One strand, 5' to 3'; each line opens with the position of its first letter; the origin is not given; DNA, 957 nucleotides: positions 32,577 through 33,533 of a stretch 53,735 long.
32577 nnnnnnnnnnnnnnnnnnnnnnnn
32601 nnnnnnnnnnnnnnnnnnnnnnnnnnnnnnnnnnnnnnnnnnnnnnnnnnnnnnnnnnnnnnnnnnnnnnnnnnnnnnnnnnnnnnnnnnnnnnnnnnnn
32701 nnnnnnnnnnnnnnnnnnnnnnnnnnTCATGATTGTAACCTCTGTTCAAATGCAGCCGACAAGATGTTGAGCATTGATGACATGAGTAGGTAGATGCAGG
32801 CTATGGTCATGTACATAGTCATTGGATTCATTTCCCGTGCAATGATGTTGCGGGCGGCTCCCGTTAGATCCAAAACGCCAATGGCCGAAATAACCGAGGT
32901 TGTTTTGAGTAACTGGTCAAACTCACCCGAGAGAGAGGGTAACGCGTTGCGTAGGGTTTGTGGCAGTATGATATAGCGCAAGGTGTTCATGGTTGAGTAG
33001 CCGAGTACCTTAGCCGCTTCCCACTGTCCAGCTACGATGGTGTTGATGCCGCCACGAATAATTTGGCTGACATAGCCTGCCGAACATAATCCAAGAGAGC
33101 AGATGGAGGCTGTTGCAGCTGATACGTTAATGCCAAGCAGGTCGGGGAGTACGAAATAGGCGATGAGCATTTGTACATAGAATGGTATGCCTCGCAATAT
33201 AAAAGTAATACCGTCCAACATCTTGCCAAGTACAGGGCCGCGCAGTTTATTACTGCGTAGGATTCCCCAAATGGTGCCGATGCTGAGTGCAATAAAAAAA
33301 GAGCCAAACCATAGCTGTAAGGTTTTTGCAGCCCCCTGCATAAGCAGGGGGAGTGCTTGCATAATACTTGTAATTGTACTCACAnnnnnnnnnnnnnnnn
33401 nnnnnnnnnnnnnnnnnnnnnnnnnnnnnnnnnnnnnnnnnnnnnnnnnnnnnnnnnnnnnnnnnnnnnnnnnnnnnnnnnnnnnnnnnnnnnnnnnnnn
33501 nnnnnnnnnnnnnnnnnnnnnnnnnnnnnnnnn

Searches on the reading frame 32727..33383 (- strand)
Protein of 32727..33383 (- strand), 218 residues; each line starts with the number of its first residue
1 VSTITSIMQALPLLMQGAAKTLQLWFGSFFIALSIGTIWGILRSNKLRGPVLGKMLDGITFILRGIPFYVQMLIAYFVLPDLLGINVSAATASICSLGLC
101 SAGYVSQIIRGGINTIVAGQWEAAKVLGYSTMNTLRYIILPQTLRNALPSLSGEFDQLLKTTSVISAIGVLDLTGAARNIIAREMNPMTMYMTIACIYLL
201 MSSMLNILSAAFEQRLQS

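Call 59: search_protein_families(library=pfam, proteins=[window:32727-33383:-], max_evalue=0.001)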
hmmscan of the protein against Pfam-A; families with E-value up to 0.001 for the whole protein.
window:32727-33383:- (218 aa): 1 family
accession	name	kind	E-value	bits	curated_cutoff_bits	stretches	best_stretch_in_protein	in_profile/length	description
PF00528.27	BPD_transp_1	-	5.9e-20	72.2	26.4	1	36-216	5-182/184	Binding-protein-dependent transport system inner membrane component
